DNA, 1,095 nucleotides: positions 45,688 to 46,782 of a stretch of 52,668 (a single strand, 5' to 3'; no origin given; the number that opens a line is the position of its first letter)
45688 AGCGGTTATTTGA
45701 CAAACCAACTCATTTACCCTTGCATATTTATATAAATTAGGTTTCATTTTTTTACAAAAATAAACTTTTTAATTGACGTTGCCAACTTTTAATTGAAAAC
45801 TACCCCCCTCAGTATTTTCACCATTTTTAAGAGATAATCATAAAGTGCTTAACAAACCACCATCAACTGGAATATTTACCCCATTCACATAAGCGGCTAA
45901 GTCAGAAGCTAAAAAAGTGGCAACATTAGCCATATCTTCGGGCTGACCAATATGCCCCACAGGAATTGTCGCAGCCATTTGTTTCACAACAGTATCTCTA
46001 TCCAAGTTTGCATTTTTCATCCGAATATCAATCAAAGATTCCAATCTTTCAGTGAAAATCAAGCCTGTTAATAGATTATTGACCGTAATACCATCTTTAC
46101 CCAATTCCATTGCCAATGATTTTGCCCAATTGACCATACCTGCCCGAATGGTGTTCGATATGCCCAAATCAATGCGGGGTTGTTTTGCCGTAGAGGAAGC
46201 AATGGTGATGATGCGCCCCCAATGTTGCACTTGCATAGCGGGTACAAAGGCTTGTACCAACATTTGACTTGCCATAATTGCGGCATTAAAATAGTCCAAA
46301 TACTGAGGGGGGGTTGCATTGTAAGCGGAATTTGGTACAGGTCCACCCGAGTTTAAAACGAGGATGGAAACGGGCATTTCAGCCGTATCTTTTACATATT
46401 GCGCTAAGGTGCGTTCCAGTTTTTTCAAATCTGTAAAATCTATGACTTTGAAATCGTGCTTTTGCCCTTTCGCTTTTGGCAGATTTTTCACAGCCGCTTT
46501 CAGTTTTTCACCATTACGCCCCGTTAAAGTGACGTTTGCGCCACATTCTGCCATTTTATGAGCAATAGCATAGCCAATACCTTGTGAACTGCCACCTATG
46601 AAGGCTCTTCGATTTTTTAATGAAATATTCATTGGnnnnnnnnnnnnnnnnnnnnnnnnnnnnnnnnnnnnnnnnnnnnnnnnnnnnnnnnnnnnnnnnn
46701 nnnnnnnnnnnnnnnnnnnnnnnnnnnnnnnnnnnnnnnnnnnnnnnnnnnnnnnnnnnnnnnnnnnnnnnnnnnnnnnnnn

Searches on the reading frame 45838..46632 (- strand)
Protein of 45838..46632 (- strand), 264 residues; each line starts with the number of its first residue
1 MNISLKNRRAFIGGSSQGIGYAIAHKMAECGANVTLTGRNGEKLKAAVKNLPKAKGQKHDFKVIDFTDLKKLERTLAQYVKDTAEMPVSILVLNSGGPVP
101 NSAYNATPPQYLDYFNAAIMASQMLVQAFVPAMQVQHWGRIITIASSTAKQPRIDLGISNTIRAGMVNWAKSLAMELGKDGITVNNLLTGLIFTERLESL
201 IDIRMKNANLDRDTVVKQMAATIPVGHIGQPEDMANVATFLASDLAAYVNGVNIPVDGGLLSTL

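Call 60: search_protein_families(library=pfam, proteins=[window:45838-46632:-], max_evalue=0.001)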
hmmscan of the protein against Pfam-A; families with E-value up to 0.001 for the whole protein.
window:45838-46632:- (264 aa): 3 families
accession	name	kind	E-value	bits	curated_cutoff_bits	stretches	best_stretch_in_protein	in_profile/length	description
PF13561.12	adh_short_C2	-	2e-38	132.7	27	1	16-260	5-235/236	Enoyl-(Acyl carrier protein) reductase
PF00106.31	adh_short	-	5.9e-32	111.2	26.6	1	10-199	3-189/195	short chain dehydrogenase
PF08659.16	KR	-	0.00073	19.9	22.6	1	12-136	5-129/180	KR domain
